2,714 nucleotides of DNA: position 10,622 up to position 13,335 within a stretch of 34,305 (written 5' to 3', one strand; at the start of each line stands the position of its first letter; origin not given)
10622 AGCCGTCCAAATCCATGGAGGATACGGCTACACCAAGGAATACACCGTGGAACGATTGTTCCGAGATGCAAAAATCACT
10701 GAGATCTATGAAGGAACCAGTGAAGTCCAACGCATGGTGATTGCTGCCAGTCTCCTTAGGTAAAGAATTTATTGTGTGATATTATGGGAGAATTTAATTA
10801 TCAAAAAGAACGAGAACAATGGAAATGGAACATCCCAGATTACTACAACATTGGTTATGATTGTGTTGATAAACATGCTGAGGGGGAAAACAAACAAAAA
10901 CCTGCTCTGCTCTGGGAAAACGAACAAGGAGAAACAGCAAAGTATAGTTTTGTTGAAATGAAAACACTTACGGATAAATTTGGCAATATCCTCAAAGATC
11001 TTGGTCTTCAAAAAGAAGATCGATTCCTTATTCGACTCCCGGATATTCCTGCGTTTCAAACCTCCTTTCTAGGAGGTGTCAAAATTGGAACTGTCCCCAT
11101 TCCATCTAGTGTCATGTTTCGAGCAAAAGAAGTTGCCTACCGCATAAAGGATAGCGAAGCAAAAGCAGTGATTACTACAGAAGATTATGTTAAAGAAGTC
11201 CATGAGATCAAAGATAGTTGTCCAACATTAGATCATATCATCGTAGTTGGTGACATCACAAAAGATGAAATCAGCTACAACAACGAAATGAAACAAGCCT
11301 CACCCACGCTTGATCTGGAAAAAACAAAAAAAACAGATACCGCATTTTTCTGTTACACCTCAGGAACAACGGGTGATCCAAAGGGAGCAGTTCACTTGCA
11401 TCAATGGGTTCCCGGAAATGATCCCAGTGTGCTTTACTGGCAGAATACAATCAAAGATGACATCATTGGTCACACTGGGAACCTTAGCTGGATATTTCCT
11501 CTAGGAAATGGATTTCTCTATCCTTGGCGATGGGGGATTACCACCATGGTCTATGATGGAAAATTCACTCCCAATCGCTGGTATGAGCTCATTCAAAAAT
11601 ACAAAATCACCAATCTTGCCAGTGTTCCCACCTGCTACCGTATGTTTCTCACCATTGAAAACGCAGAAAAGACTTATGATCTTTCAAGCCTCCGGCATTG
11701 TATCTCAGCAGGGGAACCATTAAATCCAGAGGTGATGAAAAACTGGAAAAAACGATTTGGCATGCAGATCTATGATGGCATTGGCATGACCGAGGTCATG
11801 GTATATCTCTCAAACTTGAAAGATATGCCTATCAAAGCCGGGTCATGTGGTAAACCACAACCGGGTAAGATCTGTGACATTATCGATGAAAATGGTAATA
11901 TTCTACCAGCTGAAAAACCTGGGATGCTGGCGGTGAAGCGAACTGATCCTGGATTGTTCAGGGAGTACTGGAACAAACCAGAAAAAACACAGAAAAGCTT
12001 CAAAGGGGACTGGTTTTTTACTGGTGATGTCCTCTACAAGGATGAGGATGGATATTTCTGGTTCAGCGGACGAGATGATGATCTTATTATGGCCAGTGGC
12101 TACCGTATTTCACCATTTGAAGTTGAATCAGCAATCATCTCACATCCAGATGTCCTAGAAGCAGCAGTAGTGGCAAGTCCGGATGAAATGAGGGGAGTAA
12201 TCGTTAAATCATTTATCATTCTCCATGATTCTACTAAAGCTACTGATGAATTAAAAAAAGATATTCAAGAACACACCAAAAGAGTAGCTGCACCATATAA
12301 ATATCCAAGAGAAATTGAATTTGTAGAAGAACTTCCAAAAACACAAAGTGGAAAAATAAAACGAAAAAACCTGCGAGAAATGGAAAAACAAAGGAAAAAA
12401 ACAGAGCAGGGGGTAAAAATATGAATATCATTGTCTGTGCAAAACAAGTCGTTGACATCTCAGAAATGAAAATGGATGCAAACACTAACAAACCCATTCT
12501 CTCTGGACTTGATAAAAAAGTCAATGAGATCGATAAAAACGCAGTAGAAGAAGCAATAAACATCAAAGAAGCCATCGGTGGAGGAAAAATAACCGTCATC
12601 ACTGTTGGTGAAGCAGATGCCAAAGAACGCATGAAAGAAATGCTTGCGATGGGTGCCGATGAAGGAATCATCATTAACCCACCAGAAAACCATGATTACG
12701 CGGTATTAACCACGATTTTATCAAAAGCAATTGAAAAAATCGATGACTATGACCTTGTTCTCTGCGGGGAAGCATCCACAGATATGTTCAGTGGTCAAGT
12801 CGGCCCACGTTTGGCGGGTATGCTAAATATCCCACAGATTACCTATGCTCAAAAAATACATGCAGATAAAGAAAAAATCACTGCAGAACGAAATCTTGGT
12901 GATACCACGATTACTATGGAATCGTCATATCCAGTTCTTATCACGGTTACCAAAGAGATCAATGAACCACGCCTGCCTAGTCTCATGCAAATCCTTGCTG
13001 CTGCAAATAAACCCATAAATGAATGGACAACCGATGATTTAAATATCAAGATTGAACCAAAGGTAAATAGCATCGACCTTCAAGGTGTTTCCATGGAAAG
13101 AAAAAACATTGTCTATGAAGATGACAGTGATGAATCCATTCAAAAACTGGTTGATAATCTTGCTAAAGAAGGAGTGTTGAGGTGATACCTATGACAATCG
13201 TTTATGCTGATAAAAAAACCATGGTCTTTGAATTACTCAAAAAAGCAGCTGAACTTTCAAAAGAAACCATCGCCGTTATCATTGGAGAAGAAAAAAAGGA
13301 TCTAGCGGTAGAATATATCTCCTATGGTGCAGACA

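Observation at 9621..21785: ETF operon abutting a complete hdrCBA-mvhDGA locus inside a beta-oxidation island: candidate soluble acyl-CoA-to-H2 electron-confurcating module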

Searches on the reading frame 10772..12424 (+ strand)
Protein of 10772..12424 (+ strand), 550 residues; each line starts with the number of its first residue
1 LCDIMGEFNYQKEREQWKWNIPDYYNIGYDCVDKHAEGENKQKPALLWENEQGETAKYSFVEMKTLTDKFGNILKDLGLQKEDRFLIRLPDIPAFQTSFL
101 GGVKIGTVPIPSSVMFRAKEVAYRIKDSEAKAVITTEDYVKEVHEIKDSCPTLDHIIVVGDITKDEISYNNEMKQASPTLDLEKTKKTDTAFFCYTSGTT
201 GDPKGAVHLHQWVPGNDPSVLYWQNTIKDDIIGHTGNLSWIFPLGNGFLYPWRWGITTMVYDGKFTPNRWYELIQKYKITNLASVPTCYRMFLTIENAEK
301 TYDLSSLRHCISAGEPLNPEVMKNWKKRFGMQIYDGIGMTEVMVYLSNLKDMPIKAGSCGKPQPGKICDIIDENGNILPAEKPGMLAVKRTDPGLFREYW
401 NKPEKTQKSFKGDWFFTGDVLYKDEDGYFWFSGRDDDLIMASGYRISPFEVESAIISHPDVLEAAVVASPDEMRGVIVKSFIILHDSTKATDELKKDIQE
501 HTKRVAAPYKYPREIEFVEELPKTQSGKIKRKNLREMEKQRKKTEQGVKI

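Call 3: search_protein_families(library=pfam, proteins=[window:10772-12424:+])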
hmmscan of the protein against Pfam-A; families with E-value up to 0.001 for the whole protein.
window:10772-12424:+ (550 aa): 3 families
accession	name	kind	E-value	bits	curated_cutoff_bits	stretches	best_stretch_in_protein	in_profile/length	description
PF00501.34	AMP-binding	-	5.1e-73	246.5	29.9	1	35-400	4-384/384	AMP-binding enzyme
PF13193.12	AMP-binding_C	-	4.5e-22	79.2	24.5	1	450-528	1-76/76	AMP-binding enzyme C-terminal domain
PF23562.2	AMP-binding_C_3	-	8.3e-05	23.4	20.8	1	435-534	1-108/124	AMP-binding enzyme C-terminal domain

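Call 46: search_protein_families(library=ncbifam, proteins=[window:10772-12424:+], max_evalue=1e-8)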
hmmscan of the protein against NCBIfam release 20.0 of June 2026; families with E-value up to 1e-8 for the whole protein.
window:10772-12424:+ (550 aa): 99 families (the best 25 are shown)
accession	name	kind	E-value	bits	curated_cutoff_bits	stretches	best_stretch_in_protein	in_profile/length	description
NF047394.1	AcylCoAsynMbcS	equivalog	5.7e-160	533.4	850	1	21-542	8-524/525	acyl-CoA synthetase MbcS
NF003313.0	PRK04319.1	equivalog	2.5e-151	504.8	729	1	6-539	24-562/574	acetate--CoA ligase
TIGR02262.1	benz_CoA_lig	subfamily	1e-112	377.4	375.25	1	54-537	27-508/508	benzoate-CoA ligase family protein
NF004837.0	PRK06187.1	subfamily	5.3e-101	338.5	476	1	31-543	13-527/531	long-chain-fatty-acid--CoA ligase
TIGR02188.1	Ac_CoA_lig_AcsA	equivalog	1.6e-100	337.2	724.95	1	12-544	43-611/629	acetate--CoA ligase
NF001208.0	PRK00174.1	subfamily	9.6e-99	331.4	657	1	13-544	65-626/649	acetate--CoA ligase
NF053567.1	HBDA_AROS1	equivalog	5.9e-87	292.2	1000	1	58-540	40-521/523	3-hydroxybenzoate--CoA ligase HbdA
NF006181.0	PRK08314.1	subfamily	4e-77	259.7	705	1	57-544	49-560/563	long-chain-fatty-acid--CoA ligase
NF005702.0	PRK07514.1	subfamily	1.4e-72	244.7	558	1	51-540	23-502/506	malonyl-CoA synthase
NF005676.0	PRK07470.1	equivalog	1.6e-71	241.5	774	1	40-544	33-535/544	acyl-CoA synthetase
NF006182.0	PRK08316.1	subfamily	1.5e-70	238.1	663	1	41-541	25-520/523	fatty acyl-CoA synthetase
NF005307.0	PRK06839.1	equivalog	8.6e-69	232.4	748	1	61-540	31-495/496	o-succinylbenzoate--CoA ligase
NF005220.0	PRK06710.1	equivalog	1.6e-68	231.2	1116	2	173-546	191-561/563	long-chain-fatty-acid--CoA ligase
NF004822.0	PRK06178.1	equivalog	9e-67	225.9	782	1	57-540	62-569/571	acyl-CoA synthetase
NF052269.1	Staph_lig_FadD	equivalog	1.3e-65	221.7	650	1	41-542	14-497/499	long-chain-fatty-acid--CoA ligase FadD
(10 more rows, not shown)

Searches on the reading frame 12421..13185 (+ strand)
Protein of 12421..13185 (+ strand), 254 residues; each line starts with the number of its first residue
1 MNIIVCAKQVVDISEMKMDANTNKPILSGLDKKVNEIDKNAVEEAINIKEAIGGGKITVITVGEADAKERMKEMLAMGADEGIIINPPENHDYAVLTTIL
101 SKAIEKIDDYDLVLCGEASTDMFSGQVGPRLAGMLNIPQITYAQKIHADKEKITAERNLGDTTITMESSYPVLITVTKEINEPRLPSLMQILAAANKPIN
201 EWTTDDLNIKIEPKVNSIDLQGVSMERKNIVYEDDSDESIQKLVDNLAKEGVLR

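Call 3: search_protein_families(library=pfam, proteins=[window:12421-13185:+])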
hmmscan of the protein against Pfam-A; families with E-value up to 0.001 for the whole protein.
window:12421-13185:+ (254 aa): 1 family
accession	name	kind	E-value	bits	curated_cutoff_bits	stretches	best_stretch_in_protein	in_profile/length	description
PF01012.27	ETF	-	1.8e-37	129.4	26.7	1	29-206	8-180/181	Electron transfer flavoprotein domain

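Call 8: find_encoding_contigs(protein=window:12421-13185:+, flank=10000, max_places=10)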
Protein window:12421-13185:+ (254 aa): no gene with exactly this product is on record in the collection.

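Call 22: search_solved_structures(query=window:12421-13185:+, max_evalue=0.00001, show_alignments=3)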
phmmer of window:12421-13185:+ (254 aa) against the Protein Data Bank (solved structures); distinct sequences matched with E-value up to 0.00001: 10.
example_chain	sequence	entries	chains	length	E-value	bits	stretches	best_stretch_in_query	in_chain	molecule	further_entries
5ol2_B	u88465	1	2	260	5.1e-38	134.2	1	1-213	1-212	Electron transfer flavoprotein small subunit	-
6fah_B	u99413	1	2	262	4.9e-35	124.5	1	1-212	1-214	Caffeyl-CoA reductase-Etf complex subunit CarD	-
7qh2_B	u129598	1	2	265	2.1e-33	119.1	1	2-207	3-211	Lactate dehydrogenase (NAD(+),ferredoxin) subunit LctB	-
4kpu_B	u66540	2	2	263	7.9e-28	100.9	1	1-211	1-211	Electron transfer flavoprotein alpha/beta-subunit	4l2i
7koe_A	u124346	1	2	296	4.8e-25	91.8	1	2-213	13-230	Electron transfer flavoprotein, beta subunit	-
1efv_B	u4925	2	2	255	6.2e-24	88.1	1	2-233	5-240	ELECTRON TRANSFER FLAVOPROTEIN | Electron transfer flavoprotein beta-subunit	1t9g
2a1t_S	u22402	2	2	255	1.1e-23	87.3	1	2-233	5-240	Electron transfer flavoprotein beta-subunit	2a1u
1efp_B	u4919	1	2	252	2e-23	86.4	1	1-228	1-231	PROTEIN (ELECTRON TRANSFER FLAVOPROTEIN)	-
5ow0_B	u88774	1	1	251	7.1e-20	74.9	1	2-250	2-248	Electron transfer flavoprotein, beta subunit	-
1o94_C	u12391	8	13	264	4.8e-15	59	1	32-211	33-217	ELECTRON TRANSFER FLAVOPROTEIN BETA-SUBUNIT | ELECTRON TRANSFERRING FLAVOPROTEIN BETA-SUBUNIT | Electron transfer flavoprotein subunit beta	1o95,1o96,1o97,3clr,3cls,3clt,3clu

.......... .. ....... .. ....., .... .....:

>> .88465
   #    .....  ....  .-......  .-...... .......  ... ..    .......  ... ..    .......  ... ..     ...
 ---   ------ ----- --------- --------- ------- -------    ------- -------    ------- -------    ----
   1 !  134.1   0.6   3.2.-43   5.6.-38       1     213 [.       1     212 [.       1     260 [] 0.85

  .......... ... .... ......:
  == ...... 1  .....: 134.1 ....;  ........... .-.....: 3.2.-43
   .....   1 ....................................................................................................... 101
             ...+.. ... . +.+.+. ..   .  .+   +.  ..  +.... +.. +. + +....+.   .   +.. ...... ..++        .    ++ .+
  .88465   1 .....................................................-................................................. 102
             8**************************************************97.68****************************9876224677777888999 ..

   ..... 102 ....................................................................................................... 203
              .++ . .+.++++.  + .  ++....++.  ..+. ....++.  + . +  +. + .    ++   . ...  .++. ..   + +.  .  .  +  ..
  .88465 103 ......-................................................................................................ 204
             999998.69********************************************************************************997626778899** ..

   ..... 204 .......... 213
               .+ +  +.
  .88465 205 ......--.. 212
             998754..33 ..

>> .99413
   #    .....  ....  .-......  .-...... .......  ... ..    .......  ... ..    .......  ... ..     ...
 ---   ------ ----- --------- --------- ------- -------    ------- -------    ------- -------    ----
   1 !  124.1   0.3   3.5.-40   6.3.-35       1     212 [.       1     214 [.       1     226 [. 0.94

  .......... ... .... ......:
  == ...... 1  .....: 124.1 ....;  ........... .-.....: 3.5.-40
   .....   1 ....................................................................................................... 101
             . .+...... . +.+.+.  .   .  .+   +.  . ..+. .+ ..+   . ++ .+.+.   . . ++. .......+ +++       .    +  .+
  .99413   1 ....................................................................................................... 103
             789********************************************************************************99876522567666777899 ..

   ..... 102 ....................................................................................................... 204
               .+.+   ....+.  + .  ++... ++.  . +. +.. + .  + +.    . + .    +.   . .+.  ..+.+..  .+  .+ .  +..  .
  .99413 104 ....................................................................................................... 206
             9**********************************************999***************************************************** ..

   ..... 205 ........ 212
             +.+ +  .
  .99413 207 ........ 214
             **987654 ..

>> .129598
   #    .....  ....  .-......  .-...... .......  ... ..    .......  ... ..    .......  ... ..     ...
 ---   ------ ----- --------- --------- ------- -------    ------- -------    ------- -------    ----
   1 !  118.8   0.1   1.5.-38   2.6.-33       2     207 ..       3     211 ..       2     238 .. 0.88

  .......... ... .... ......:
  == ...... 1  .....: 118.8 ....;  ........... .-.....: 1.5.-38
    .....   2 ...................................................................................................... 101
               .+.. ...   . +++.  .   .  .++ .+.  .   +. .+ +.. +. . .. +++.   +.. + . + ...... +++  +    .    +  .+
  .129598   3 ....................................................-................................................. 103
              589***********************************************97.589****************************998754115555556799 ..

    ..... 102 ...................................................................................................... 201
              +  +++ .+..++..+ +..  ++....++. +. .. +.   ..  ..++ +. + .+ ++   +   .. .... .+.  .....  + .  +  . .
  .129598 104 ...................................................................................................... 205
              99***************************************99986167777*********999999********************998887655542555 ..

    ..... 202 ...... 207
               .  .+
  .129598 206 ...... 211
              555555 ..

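Call 45: search_protein_families(library=ncbifam, proteins=[window:12421-13185:+], max_evalue=1e-10)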
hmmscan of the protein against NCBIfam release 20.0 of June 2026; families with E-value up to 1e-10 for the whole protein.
window:12421-13185:+ (254 aa): 5 families
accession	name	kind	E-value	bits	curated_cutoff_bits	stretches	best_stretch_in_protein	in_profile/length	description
NF040731.1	flavo_sub_EftB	exception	2.5e-48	164.7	445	1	2-212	1-213/260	electron transfer flavoprotein subunit beta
NF002888.0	PRK03359.1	subfamily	1.5e-40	139.2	219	1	1-249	1-254/256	putative electron transfer flavoprotein FixA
NF008998.0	PRK12342.1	equivalog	4.3e-40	137.7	338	1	1-250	1-252/254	electron transfer flavoprotein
NF042971.1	AcrlCoAredClosAcrB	equivalog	3.7e-37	127.8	475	1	1-222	1-225/266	acryloyl-CoA reductase electron transfer subunit gamma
TIGR04503.1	mft_etfB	hypoth_equivalog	1.8e-17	63.7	200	1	17-206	13-217/290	mycofactocin-associated electron transfer flavoprotein beta subunit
